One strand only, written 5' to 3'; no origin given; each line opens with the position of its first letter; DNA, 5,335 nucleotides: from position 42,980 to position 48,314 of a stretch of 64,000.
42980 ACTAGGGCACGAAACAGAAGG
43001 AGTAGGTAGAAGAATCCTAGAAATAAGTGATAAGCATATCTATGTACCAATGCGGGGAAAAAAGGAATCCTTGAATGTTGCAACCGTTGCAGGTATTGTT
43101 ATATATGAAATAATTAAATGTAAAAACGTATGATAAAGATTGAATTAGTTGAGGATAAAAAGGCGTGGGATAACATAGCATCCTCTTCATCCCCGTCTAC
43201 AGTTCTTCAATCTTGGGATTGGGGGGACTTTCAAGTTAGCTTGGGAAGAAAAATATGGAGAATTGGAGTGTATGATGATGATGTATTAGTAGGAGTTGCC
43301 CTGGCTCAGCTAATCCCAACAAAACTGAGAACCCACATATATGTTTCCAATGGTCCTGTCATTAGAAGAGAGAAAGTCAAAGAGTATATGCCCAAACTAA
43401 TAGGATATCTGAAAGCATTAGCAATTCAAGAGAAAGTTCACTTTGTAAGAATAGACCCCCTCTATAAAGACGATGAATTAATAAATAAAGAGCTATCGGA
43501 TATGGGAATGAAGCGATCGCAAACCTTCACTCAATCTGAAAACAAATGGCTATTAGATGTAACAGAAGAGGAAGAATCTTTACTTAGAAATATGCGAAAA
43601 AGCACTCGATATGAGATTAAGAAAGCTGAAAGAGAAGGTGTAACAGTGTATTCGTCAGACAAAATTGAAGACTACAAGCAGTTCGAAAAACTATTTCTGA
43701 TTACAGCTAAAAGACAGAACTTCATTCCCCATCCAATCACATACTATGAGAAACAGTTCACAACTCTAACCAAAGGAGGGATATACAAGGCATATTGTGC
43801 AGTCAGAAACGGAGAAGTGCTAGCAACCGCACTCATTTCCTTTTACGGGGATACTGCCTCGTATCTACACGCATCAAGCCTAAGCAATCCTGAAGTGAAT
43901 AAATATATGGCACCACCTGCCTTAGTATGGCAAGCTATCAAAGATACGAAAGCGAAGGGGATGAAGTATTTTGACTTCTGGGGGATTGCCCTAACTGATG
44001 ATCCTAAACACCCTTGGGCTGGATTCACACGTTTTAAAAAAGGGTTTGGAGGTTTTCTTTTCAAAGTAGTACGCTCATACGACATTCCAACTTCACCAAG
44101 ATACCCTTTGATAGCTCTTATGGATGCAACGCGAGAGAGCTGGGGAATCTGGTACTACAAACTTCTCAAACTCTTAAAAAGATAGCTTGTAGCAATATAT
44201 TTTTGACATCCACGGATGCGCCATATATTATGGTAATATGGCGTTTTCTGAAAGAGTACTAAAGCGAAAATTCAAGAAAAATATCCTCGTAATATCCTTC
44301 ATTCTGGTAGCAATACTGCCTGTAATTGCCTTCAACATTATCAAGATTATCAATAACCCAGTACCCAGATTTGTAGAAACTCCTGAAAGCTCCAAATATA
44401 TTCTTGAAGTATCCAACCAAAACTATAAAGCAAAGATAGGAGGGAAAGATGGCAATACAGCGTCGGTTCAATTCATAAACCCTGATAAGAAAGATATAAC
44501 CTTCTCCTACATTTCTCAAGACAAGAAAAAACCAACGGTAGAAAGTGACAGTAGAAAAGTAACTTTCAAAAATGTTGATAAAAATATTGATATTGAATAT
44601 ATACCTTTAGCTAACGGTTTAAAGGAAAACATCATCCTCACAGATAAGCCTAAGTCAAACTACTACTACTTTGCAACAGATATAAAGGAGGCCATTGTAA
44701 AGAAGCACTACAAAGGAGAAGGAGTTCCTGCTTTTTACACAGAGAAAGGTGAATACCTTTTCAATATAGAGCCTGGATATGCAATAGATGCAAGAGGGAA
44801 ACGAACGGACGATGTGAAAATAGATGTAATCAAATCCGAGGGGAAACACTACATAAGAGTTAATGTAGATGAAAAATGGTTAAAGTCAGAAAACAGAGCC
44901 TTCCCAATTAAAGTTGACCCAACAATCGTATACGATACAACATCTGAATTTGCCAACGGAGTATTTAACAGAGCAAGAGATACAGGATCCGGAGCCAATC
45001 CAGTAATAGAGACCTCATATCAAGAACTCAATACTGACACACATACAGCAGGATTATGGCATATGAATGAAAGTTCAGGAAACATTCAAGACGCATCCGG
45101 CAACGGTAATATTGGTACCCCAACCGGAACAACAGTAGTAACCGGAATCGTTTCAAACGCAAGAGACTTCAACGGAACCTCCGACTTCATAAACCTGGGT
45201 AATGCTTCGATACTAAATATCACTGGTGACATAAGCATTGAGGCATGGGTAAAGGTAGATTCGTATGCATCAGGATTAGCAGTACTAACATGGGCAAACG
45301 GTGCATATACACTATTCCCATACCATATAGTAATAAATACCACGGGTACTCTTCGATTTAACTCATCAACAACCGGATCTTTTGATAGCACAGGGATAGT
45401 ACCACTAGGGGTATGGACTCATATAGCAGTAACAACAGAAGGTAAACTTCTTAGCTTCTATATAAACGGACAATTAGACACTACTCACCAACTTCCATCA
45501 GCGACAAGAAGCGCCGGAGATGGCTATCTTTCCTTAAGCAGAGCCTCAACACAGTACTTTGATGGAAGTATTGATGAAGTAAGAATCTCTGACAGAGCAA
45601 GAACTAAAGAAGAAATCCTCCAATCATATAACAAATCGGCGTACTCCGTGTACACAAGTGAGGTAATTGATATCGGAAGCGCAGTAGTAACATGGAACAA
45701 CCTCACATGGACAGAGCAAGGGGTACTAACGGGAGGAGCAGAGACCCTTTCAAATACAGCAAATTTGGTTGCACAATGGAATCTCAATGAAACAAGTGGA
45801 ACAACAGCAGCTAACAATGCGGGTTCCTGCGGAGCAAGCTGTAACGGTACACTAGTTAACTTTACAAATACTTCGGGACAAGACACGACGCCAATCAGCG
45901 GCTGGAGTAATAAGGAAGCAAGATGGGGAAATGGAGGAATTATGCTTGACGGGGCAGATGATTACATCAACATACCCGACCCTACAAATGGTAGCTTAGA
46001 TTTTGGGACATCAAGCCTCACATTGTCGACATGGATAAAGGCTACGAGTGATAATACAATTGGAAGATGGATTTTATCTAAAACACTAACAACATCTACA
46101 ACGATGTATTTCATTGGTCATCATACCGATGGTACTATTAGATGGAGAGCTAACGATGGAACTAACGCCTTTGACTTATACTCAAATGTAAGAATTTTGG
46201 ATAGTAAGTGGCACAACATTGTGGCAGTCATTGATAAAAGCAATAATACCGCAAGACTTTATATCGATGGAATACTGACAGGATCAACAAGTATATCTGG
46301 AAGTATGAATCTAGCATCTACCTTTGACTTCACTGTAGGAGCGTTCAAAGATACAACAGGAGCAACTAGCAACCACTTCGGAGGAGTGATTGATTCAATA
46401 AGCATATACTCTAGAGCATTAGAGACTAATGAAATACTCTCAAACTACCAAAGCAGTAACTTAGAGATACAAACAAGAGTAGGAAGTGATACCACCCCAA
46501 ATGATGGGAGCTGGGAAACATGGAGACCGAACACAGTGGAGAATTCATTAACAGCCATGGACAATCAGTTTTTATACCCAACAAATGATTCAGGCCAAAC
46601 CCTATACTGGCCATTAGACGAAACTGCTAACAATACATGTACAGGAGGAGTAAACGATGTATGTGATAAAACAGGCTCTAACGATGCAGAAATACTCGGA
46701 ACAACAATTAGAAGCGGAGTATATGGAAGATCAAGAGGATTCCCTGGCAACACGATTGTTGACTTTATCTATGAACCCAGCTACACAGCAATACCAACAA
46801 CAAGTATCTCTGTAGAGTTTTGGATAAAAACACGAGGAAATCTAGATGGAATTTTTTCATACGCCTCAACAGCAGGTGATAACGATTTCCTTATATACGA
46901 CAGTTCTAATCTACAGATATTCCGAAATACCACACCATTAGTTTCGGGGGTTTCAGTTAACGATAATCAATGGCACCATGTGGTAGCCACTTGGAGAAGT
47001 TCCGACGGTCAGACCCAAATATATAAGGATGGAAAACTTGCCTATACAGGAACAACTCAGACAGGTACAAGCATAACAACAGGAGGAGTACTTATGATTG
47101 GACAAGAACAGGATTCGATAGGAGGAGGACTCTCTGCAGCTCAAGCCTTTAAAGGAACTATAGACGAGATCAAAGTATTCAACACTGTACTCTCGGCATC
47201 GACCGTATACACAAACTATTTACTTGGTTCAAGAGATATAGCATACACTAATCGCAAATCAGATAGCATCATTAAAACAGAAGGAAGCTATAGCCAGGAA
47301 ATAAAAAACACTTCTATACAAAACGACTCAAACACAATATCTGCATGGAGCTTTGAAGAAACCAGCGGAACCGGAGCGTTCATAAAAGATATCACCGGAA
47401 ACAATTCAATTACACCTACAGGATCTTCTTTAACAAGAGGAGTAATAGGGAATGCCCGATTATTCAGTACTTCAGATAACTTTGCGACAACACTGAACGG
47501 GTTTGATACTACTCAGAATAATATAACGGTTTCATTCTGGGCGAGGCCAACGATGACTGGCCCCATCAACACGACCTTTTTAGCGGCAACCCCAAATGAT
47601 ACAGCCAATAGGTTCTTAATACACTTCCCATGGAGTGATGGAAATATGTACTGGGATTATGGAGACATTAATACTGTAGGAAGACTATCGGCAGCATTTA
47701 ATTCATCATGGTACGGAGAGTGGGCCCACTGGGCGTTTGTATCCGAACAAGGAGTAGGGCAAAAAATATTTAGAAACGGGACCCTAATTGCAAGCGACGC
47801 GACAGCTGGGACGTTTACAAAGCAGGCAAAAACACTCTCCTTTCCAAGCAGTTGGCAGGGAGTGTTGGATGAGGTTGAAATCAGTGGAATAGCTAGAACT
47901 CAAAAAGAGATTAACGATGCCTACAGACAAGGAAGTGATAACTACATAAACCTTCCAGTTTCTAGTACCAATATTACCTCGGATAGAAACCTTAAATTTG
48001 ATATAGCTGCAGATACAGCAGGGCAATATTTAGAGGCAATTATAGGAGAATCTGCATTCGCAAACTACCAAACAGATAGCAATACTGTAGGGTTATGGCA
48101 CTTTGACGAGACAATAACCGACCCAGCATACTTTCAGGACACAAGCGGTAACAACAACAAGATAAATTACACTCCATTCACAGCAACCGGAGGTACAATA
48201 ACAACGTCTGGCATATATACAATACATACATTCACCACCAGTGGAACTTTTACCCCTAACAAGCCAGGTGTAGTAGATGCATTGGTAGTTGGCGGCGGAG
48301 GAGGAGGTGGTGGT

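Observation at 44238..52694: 8.5 kb gene for a 2818-aa surface protein with five LamG lectin-like modules, a poly-Gly domain and duplicated FN3-like modules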

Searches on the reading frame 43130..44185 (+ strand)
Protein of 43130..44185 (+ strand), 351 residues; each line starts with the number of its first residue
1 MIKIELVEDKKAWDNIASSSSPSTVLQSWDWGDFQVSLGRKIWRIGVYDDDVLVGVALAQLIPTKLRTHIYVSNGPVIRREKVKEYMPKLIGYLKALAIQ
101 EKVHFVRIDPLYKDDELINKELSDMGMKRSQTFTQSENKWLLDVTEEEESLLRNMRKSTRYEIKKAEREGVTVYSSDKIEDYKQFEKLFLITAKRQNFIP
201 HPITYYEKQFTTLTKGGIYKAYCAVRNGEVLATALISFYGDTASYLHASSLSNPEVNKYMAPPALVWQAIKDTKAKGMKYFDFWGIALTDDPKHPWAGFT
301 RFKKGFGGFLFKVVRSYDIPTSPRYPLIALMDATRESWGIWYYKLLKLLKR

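Call 6: search_protein_families(library=pfam, proteins=[window:43130-44185:+], max_evalue=0.01)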
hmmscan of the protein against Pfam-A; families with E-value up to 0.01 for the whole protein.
window:43130-44185:+ (351 aa): 2 families
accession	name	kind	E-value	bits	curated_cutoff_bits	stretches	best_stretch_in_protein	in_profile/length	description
PF02388.22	FemAB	-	4.3e-36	125.1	24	2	13-212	6-226/406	FemAB family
PF13480.13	Acetyltransf_6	-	1.9e-12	48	22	1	153-285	1-136/143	Acetyltransferase (GNAT) domain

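Call 23: search_protein_families(library=ncbifam, proteins=[window:43130-44185:+], max_evalue=0.01)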
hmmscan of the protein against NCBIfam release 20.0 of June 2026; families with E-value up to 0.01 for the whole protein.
window:43130-44185:+ (351 aa): 2 families
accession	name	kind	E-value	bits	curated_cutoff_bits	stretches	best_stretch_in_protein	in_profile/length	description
NF047883.1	UAcmpLyAlTFemX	equivalog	4e-18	65.8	500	1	15-294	17-303/337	UDP-N-acetylmuramoylpentapeptide-lysine N(6)-alanyltransferase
TIGR03019.1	pepcterm_femAB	equivalog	9.6e-07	28.1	260.35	1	121-283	106-258/330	FemAB family XrtA/PEP-CTERM system-associated protein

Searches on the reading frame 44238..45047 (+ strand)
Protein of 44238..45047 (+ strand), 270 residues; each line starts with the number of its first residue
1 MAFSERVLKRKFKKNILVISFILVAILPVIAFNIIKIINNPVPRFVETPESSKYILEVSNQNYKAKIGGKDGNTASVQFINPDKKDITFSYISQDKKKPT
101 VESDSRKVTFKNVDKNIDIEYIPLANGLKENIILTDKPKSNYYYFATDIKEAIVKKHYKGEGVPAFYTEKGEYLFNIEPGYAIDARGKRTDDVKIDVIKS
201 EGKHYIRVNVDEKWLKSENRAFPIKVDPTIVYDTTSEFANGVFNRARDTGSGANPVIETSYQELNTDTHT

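Call 7: search_protein_families(library=pfam, proteins=[window:44238-45047:+], max_evalue=0.05)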
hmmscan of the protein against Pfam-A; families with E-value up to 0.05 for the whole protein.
window:44238-45047:+ (270 aa): 0 families

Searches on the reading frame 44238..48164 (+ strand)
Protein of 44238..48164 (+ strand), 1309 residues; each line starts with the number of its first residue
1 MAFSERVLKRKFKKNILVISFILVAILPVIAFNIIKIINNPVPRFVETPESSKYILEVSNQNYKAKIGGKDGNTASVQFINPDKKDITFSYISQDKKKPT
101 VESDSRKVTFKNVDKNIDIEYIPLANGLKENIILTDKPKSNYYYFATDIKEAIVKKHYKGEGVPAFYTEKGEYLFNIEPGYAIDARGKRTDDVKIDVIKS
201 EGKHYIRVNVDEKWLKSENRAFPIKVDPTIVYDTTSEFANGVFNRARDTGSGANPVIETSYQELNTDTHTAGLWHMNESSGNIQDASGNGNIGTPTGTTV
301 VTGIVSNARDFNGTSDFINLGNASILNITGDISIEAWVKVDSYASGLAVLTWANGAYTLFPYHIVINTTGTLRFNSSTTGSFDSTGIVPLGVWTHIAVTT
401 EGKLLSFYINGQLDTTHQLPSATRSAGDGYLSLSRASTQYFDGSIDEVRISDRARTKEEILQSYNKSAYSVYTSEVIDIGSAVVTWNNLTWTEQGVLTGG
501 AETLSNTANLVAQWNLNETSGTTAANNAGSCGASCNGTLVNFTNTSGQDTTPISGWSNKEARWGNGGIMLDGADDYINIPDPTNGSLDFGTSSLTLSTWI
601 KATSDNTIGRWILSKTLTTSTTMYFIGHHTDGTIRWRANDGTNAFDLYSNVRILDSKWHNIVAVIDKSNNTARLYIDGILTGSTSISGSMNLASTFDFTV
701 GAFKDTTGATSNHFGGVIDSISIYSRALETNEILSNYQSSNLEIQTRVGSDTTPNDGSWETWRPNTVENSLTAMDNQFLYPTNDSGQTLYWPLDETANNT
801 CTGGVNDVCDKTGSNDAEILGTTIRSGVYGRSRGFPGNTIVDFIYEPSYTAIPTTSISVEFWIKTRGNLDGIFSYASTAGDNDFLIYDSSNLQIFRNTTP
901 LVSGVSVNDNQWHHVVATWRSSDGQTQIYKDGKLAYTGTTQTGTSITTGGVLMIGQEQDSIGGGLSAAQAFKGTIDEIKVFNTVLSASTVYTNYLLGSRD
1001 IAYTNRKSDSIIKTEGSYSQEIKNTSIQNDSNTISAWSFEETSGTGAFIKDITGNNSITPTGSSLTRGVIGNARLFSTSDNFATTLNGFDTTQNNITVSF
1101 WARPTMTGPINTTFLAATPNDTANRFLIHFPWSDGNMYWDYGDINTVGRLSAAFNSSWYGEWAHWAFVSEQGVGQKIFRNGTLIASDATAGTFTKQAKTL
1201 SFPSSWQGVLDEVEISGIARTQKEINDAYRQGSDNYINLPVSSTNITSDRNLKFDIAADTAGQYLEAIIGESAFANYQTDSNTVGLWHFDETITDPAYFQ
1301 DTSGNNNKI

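Call 100: search_protein_families(library=phrogs, proteins=[window:44238-48164:+], max_evalue=0.001)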
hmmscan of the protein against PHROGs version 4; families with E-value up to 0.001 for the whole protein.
window:44238-48164:+ (1309 aa): 7 families
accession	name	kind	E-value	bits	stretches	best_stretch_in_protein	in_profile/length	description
phrog_8510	-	head and packaging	3.8e-41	141.9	3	275-489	699-926/1348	virion structural protein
phrog_3545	-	unknown function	2e-34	119.9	4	245-459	724-968/1115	-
phrog_17347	-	unknown function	1.5e-12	48.8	2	308-468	48-209/312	-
phrog_14220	-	unknown function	3.8e-11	43.7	1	299-472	38-188/401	-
phrog_24074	-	unknown function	1e-07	31.6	1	269-451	424-606/892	-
phrog_17320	-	unknown function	1.6e-07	30.5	1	579-775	934-1124/1373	-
phrog_21039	-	unknown function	0.00015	22.6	1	382-467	30-114/244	-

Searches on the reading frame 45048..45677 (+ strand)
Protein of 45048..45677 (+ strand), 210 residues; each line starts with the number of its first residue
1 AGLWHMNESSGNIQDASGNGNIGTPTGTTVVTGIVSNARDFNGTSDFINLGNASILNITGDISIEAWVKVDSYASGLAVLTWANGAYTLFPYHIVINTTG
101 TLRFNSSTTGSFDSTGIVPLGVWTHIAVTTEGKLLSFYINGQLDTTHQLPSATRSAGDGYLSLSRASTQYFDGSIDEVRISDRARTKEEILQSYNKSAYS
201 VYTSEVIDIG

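Call 7: search_protein_families(library=pfam, proteins=[window:45048-45677:+], max_evalue=0.05)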
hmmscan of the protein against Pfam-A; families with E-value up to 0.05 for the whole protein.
window:45048-45677:+ (210 aa): 2 families
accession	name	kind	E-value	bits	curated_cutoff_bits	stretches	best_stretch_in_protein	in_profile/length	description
PF13385.13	Laminin_G_3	-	2.4e-28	99.6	27.6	1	42-190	1-150/151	Concanavalin A-like lectin/glucanases superfamily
PF07953.20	Toxin_R_bind_N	-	0.0005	20.3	23.8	1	11-75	2-69/191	Clostridium neurotoxin, N-terminal receptor binding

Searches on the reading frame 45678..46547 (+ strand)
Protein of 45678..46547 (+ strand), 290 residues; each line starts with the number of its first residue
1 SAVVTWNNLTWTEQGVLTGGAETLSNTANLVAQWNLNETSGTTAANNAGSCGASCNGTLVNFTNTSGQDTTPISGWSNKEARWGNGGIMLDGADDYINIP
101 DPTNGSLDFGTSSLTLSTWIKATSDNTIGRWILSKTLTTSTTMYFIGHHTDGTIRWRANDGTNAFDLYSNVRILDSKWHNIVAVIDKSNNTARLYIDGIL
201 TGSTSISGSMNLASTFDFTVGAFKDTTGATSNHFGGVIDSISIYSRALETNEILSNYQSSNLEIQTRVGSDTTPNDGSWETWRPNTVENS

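Call 7: search_protein_families(library=pfam, proteins=[window:45678-46547:+], max_evalue=0.05)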
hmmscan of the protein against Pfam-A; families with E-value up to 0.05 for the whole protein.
window:45678-46547:+ (290 aa): 5 families
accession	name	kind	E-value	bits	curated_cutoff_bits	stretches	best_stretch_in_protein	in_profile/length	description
PF13385.13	Laminin_G_3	-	1.3e-25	90.7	27.6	1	91-253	1-150/151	Concanavalin A-like lectin/glucanases superfamily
PF07953.20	Toxin_R_bind_N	-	9.9e-07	29.1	23.8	1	66-248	8-191/191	Clostridium neurotoxin, N-terminal receptor binding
PF02210.31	Laminin_G_2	-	2e-05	25.5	22.9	1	143-243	19-123/126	Laminin G domain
PF02973.23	Sialidase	-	0.00013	22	26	1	179-259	106-187/189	Sialidase, N-terminal domain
PF00054.30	Laminin_G_1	-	0.009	16.7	24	1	150-247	27-129/131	Laminin G domain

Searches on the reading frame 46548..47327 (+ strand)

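Call 7: search_protein_families(library=pfam, proteins=[window:46548-47327:+], max_evalue=0.05)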
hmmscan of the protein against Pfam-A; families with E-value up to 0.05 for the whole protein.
window:46548-47327:+ (260 aa): 5 families
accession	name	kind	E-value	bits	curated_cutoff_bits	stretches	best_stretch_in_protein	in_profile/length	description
PF00354.24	Pentaxin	-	1.9e-23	83.6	25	1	78-224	18-167/194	Pentaxin family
PF13385.13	Laminin_G_3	-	2.3e-22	80.2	27.6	1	80-220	12-150/151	Concanavalin A-like lectin/glucanases superfamily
PF02210.31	Laminin_G_2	-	6.2e-07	30.4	22.9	1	129-210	42-123/126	Laminin G domain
PF00054.30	Laminin_G_1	-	0.03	15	24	1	128-210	41-125/131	Laminin G domain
PF21331.3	Isoamylase_C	-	0.035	15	27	0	137-183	59-105/107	Isoamylase, C-terminal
